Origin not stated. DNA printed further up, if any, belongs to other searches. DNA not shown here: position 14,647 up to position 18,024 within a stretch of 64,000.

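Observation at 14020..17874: Two-gene module beside fliL/fliM encoding a 1025-aa low-complexity protein with a TadE/pseudopilin-type N-terminus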

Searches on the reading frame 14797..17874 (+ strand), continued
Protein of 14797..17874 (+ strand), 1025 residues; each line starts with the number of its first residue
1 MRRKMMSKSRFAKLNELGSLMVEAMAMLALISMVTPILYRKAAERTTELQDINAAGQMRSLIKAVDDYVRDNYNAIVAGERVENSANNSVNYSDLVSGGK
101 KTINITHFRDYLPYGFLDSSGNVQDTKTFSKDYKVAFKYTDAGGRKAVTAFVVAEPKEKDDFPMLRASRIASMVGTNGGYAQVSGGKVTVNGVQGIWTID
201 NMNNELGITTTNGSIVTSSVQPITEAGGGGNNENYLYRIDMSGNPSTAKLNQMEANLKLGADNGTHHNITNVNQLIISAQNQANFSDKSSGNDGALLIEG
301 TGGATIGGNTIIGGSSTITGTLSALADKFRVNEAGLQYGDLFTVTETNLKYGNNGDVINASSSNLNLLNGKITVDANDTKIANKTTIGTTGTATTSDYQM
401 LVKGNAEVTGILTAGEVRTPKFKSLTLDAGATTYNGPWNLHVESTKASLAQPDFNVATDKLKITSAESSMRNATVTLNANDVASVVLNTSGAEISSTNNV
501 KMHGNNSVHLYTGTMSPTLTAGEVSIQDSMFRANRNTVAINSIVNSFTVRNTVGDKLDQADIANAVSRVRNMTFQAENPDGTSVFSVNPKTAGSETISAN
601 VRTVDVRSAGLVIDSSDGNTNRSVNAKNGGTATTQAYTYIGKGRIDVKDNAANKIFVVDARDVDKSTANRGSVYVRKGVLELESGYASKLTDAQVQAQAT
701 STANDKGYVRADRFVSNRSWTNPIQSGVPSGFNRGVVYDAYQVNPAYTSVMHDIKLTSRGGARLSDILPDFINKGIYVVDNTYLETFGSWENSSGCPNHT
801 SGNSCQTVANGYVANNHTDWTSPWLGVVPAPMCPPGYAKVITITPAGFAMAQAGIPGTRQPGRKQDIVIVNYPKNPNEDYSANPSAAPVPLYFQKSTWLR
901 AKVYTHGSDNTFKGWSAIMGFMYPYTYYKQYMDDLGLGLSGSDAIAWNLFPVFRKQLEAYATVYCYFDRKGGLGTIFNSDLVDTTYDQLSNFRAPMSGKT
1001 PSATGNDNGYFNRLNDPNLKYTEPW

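Call 32: find_related_loci(query=A1, collection=genome_contigs, flank=10000)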
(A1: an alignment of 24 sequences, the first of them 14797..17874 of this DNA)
Query A1 (1025 aa) in genome_contigs; peptide patterns used: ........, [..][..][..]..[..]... (x = any residue, [..] = any of these).
379 stretches matched a pattern; 297 encode a relative of the query (tblastn E <= 1e-3); the best 80 are kept; 78 distinct loci.
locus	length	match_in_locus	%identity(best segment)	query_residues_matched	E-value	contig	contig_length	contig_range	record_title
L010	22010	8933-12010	81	1-1025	0e+0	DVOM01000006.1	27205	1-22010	MAG TPA_asm: Candidatus Scatocola faecigallinarum isolate 2846 CHK22__C31146_L27205_ERR2241687, whole genome shotgun seq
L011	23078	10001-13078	78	1-1025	0e+0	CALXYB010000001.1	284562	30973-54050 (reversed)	MAG: uncultured Alphaproteobacteria bacterium isolate BRZ_DL__bin79 genome assembly, contig: BRZ_DL__NODE_27_length_2845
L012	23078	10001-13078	76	1-1025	0e+0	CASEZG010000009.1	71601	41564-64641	uncultured proteobacterium isolate O35_L1_319319_idba_bin.187 genome assembly, contig: O35_L1_319319_idba_bin.187.fa_sca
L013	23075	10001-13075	79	1-1025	0e+0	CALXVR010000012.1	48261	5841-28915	MAG: uncultured Alphaproteobacteria bacterium isolate BRZ_SB__bin123 genome assembly, contig: BRZ_SB__NODE_923_length_48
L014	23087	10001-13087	83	1-1025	0e+0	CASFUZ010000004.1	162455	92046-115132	uncultured proteobacterium isolate O15_L1_384384_idba_bin.74 genome assembly, contig: O15_L1_384384_idba_bin.74.fa_scaff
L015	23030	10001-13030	53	3-1025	0e+0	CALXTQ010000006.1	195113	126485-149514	MAG: uncultured Alphaproteobacteria bacterium isolate E07__bin220 genome assembly, contig: E07__k127_5652891, whole geno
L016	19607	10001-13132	41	1-1025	0e+0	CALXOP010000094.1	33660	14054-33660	MAG: uncultured Alphaproteobacteria bacterium isolate E12__bin290 genome assembly, contig: E12__k127_5694850, whole geno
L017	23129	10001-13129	41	1-1025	0e+0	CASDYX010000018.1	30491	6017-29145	uncultured proteobacterium isolate O18_L1_385385_idba_bin.5 genome assembly, contig: O18_L1_385385_idba_bin.5.fa_scaffol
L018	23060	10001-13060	42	3-1025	0e+0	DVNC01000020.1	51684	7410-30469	MAG TPA_asm: Candidatus Scatocola faecipullorum isolate ChiW3-316 ChiW3__C50608_L51684_SRR5506726, whole genome shotgun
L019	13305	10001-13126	42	3-1025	0e+0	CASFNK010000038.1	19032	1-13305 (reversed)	uncultured proteobacterium isolate SI.B29.metabat-bins.91 genome assembly, contig: SI.B29.metabat-bins.91.fa_k141_228212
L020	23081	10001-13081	41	1-1025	0e+0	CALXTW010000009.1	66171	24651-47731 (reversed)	MAG: uncultured Alphaproteobacteria bacterium isolate BRZ_RR__bin74 genome assembly, contig: BRZ_RR__NODE_439_length_661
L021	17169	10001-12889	43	2-1025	0e+0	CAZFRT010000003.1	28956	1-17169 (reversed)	MAG TPA_asm: uncultured Azospirillum sp. isolate SRP199465_co1_102 genome assembly, contig: NODE_3880_length_28956_cov_5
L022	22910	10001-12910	42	2-1025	0e+0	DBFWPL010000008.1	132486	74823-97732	MAG TPA_asm: Alphaproteobacteria bacterium isolate MAG7984 contig8, whole genome shotgun sequence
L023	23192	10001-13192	41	5-1025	0e+0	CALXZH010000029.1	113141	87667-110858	MAG: uncultured Alphaproteobacteria bacterium isolate E27__bin373 genome assembly, contig: E27__k127_1549382, whole geno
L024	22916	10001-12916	42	2-1025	0e+0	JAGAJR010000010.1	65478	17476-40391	MAG: Alphaproteobacteria bacterium isolate RGIG8504 Water_deer_Cecum-2__c215996, whole genome shotgun sequence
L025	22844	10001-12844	38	4-1025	0e+0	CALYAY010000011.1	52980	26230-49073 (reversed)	MAG: uncultured Alphaproteobacteria bacterium isolate BRZ_RM__bin80 genome assembly, contig: BRZ_RM__NODE_628_length_529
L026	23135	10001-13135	37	4-1025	3e-176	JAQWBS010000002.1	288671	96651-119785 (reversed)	MAG: Alphaproteobacteria bacterium isolate STF2_225 NODE_14_length_288671_cov_7.348262_Sandtown_F2, whole genome shotgun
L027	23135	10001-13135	36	6-1025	5e-168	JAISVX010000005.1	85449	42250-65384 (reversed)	MAG: Lactobacillaceae bacterium isolate Mx356_bin52 k119_507410, whole genome shotgun sequence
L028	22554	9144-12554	33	1-1025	3e-145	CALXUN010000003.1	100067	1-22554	MAG: uncultured Alphaproteobacteria bacterium isolate BRZ_FB__bin86 genome assembly, contig: BRZ_FB__NODE_251_length_100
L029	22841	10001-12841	35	1-1025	3e-141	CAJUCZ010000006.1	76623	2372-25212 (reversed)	MAG TPA_asm: uncultured Alphaproteobacteria bacterium isolate MGBC133411 genome assembly, contig: MGBC133411.6, whole ge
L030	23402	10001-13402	34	1-1025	4e-136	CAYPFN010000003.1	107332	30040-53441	MAG TPA_asm: uncultured Azospirillaceae bacterium isolate SRP141132_co1_303 genome assembly, contig: NODE_64_length_1073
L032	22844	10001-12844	35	1-1025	6e-135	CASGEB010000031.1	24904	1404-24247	uncultured proteobacterium isolate T5_L3_314314_idba_bin.18 genome assembly, contig: T5_L3_314314_idba_bin.18.fa_scaffol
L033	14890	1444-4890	33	1-1025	1e-131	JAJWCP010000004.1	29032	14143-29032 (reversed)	MAG: Proteobacteria bacterium isolate B13_bin.31.fa NODE_310_length_29032_cov_7.226732, whole genome shotgun sequence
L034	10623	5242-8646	33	1-1025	4e-130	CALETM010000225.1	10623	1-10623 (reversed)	MAG TPA_asm: uncultured Alphaproteobacteria bacterium isolate ERR2619727_bin.69_CONCOCT_v1.1_MAG genome assembly, contig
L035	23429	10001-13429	33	1-1025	8e-129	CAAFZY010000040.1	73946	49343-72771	MAG TPA_asm: Alphaproteobacteria bacterium, isolate HGM16767, WGS project CAAFZY010000000 data, contig: SRS475987_54_k11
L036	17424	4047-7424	32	1-1025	6e-129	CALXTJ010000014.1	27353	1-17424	MAG: uncultured Alphaproteobacteria bacterium isolate BRZ_KS__bin114 genome assembly, contig: BRZ_KS__NODE_2751_length_2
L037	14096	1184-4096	33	2-1025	3e-128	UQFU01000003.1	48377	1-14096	uncultured Alphaproteobacteria bacterium isolate UMGS241 genome assembly, contig: NODE_228_length_48377_cov_5.035739, wh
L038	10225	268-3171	35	2-1025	5e-128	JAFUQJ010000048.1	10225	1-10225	MAG: Alphaproteobacteria bacterium isolate RGIG4730 Roe_deer_Rectum.Co__c646640, whole genome shotgun sequence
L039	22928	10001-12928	35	1-1025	4e-127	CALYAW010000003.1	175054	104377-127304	MAG: uncultured Alphaproteobacteria bacterium isolate BRZ_DM__bin108 genome assembly, contig: BRZ_DM__NODE_110_length_17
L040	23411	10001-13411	32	1-1025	1e-126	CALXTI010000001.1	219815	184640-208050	MAG: uncultured Alphaproteobacteria bacterium isolate BRZ_LA__bin12 genome assembly, contig: BRZ_LA__NODE_8_length_21981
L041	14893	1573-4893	32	4-1025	8e-126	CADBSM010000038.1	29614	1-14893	MAG: uncultured proteobacterium isolate RUG14252 genome assembly, contig: RUG14252_asm_38, whole genome shotgun sequence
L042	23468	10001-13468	32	1-1025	4e-124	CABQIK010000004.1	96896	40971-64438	MAG TPA_asm: uncultured Alphaproteobacteria bacterium isolate MGYG-HGUT-00610 genome assembly, contig: GUT_GENOME018669_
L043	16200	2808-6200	33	2-1025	4e-124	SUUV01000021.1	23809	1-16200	MAG: Alphaproteobacteria bacterium isolate SIG55 NODE_41224_length_23809_cov_2.719745, whole genome shotgun sequence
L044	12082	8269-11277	33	2-1025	9e-124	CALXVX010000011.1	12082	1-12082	MAG: uncultured Alphaproteobacteria bacterium isolate E21__bin46 genome assembly, contig: E21__k127_5708787, whole genom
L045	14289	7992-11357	32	2-1025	1e-123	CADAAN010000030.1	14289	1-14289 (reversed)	MAG: uncultured proteobacterium isolate RUG13121 genome assembly, contig: RUG13121_asm_30, whole genome shotgun sequence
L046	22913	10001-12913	34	3-1025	4e-123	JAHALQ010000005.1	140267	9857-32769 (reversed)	MAG: Proteobacteria bacterium isolate L3_072_000M1_dasL3_072_000M1_concoct_80 L3_072_000M1_scaffold_188, whole genome sh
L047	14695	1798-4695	33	2-1025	5e-122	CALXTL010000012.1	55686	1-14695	MAG: uncultured Alphaproteobacteria bacterium isolate BRZ_KN__bin99 genome assembly, contig: BRZ_KN__NODE_626_length_556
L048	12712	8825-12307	31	1-1025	6e-122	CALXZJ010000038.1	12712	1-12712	MAG: uncultured Alphaproteobacteria bacterium isolate BRZ_EQ__bin53 genome assembly, contig: BRZ_EQ__NODE_7290_length_12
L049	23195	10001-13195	33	3-1006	2e-120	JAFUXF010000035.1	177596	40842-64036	MAG: Alphaproteobacteria bacterium isolate RGIG4908 Roe_deer_Rumen-2__c4834, whole genome shotgun sequence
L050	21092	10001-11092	53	644-1025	1e-119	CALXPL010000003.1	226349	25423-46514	MAG: uncultured Alphaproteobacteria bacterium isolate BRZ_FQ__bin96 genome assembly, contig: BRZ_FQ__NODE_37_length_2263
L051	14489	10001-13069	31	3-1025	3e-118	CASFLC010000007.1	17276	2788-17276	uncultured proteobacterium isolate SI.A99.metabat-bins.196 genome assembly, contig: SI.A99.metabat-bins.196.fa_k141_2646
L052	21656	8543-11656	33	3-1025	4e-118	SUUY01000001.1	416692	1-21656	MAG: Alphaproteobacteria bacterium isolate SIG58 NODE_86_length_416692_cov_10.945617, whole genome shotgun sequence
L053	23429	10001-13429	32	1-1025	3e-133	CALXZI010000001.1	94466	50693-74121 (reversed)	MAG: uncultured Alphaproteobacteria bacterium isolate BRZ_RN__bin68 genome assembly, contig: BRZ_RN__NODE_198_length_944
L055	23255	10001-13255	31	2-1025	8e-117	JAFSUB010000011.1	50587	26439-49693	MAG: Alphaproteobacteria bacterium isolate RGIG3474 Goat_Rumen.Co__c819883, whole genome shotgun sequence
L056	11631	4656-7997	31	2-1025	4e-116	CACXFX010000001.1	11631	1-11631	MAG: uncultured proteobacterium isolate RUG11221 genome assembly, contig: RUG11221_asm_1, whole genome shotgun sequence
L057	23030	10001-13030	32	1-1025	9e-116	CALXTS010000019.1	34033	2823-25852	MAG: uncultured Alphaproteobacteria bacterium isolate BRZ_SL__bin119 genome assembly, contig: BRZ_SL__NODE_1761_length_3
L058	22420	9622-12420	52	2-1025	3e-115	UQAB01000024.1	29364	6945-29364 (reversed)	uncultured Azospirillum sp. isolate UMGS63 genome assembly, contig: NODE_1114_length_29364_cov_9.201796, whole genome sh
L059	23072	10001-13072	32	2-1025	5e-121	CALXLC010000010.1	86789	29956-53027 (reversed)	MAG: uncultured Alphaproteobacteria bacterium isolate E27__bin196 genome assembly, contig: E27__k127_1778326, whole geno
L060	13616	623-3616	34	1-1025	4e-114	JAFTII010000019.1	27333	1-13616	MAG: Alphaproteobacteria bacterium isolate RGIG3845 Roe_deer_Cecum-1__c351226, whole genome shotgun sequence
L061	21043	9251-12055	49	2-1025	9e-114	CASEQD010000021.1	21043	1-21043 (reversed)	uncultured proteobacterium isolate A106_L4_349349_idba_bin.46 genome assembly, contig: A106_L4_349349_idba_bin.46.fa_sca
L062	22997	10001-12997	31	1-1025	1e-113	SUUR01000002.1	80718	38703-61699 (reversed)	MAG: Alphaproteobacteria bacterium isolate SIG51 NODE_7452_length_80718_cov_3.824621, whole genome shotgun sequence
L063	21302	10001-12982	31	2-1025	6e-113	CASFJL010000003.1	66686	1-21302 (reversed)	uncultured proteobacterium isolate B15_L3_338338_idba_bin.30 genome assembly, contig: B15_L3_338338_idba_bin.30.fa_scaff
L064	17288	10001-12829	50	3-1025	2e-112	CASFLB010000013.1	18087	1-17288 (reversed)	uncultured proteobacterium isolate O80_L3_331331_idba_bin.82 genome assembly, contig: O80_L3_331331_idba_bin.82.fa_scaff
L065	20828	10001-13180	31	1-1025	2e-111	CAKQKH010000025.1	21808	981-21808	MAG: uncultured Alphaproteobacteria bacterium isolate REFINED_METABAT215_TOP10_CONTIGS_1500_ASSEMBLY_K77_MERGED__Hadza_M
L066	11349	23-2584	54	101-1025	2e-111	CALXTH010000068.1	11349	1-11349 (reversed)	MAG: uncultured Alphaproteobacteria bacterium isolate E30__bin229 genome assembly, contig: E30__k127_4412240, whole geno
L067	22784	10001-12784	52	1-1025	1e-108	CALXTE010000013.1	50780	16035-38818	MAG: uncultured Alphaproteobacteria bacterium isolate BRZ_SN__bin90 genome assembly, contig: BRZ_SN__NODE_834_length_507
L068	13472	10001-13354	32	1-1025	1e-122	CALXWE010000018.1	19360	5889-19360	MAG: uncultured Alphaproteobacteria bacterium isolate BRZ_SP__bin53 genome assembly, contig: BRZ_SP__NODE_3677_length_19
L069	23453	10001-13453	32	1-1025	6e-109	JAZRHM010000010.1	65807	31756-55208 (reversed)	MAG: Alphaproteobacteria bacterium isolate T1900045481_YK20190175.MAGScoT_cleanbin_000003 SGB_7321_k141_2708946, whole g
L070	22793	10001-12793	49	2-1025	2e-108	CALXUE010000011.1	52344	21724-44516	MAG: uncultured Alphaproteobacteria bacterium isolate BRZ_MQ__bin8 genome assembly, contig: BRZ_MQ__NODE_715_length_5234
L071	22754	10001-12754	50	3-1025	1e-107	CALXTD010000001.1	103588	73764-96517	MAG: uncultured Alphaproteobacteria bacterium isolate BRZ_RF__bin97 genome assembly, contig: BRZ_RF__NODE_149_length_103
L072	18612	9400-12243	53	5-1025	3e-107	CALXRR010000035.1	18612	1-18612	MAG: uncultured Alphaproteobacteria bacterium isolate BRZ_AG__bin71 genome assembly, contig: BRZ_AG__NODE_4264_length_18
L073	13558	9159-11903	51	3-1025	7e-107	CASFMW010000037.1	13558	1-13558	uncultured proteobacterium isolate O25_L1_391391_idba_bin.172 genome assembly, contig: O25_L1_391391_idba_bin.172.fa_sca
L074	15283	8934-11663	49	18-1025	1e-106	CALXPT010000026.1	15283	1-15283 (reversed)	MAG: uncultured Alphaproteobacteria bacterium isolate BRZ_CI__bin98 genome assembly, contig: BRZ_CI__NODE_5516_length_15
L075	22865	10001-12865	51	1-1025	2e-104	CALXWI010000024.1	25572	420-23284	MAG: uncultured Alphaproteobacteria bacterium isolate BRZ_ED__bin7 genome assembly, contig: BRZ_ED__NODE_2110_length_255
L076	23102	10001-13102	31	2-1025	4e-102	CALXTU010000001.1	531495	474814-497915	MAG: uncultured Alphaproteobacteria bacterium isolate BRZ_PK__bin103 genome assembly, contig: BRZ_PK__NODE_2_length_5314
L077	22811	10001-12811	32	1-1025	2e-103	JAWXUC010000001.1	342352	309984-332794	MAG: Alphaproteobacteria bacterium isolate FM_39_G125_V NODE_1_length_342353_cov_5.087073, whole genome shotgun sequence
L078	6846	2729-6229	30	2-1025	1e-101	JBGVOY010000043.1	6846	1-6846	MAG: Alphaproteobacteria bacterium isolate fecal_MAG_20 fecal_MAG_20_contig_0043, whole genome shotgun sequence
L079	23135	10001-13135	40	1-1025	0e+0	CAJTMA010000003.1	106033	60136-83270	MAG TPA_asm: uncultured Alphaproteobacteria bacterium isolate MGBC104355 genome assembly, contig: MGBC104355.3, whole ge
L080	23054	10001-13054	31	4-1025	5e-100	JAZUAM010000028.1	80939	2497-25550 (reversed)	MAG: Alphaproteobacteria bacterium isolate T1900045320_YK20190009.MAGScoT_cleanbin_000005 SGB_6346_k141_2132010, whole g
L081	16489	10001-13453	30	2-1025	5e-100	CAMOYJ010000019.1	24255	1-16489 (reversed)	MAG: uncultured Alphaproteobacteria bacterium isolate SRR873604_bin.135_metaWRAP_v1.3_MAG genome assembly, contig: NODE_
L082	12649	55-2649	32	101-1025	2e-95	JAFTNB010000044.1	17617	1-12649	MAG: Alphaproteobacteria bacterium isolate RGIG3968 Roe_deer_Cecum-4__c103603, whole genome shotgun sequence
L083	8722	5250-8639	31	2-1025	7e-129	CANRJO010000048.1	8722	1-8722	MAG: uncultured Alphaproteobacteria bacterium isolate Lapin-021__bin60 genome assembly, contig: Lapin-021__NODE_9449_len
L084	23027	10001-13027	32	1-1025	7e-117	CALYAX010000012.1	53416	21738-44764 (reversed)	MAG: uncultured Alphaproteobacteria bacterium isolate BRZ_DH__bin41 genome assembly, contig: BRZ_DH__NODE_649_length_534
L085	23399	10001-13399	29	1-1025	7e-90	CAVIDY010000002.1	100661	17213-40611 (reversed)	Bacteroidaceae bacterium isolate H07635-L1_cleanbin_000017 genome assembly, contig: Spades_H07635-L1_contig_71, whole ge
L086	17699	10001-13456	31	1-1025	6e-90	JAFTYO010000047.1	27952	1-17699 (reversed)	MAG: Alphaproteobacteria bacterium isolate RGIG4267 Roe_deer_Colon.Co__c2137491, whole genome shotgun sequence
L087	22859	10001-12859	36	1-1025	6e-141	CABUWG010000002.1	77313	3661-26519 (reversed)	MAG TPA_asm: uncultured proteobacterium isolate MGYG-HGUT-04444 genome assembly, contig: GUT_GENOME274919_2, whole genom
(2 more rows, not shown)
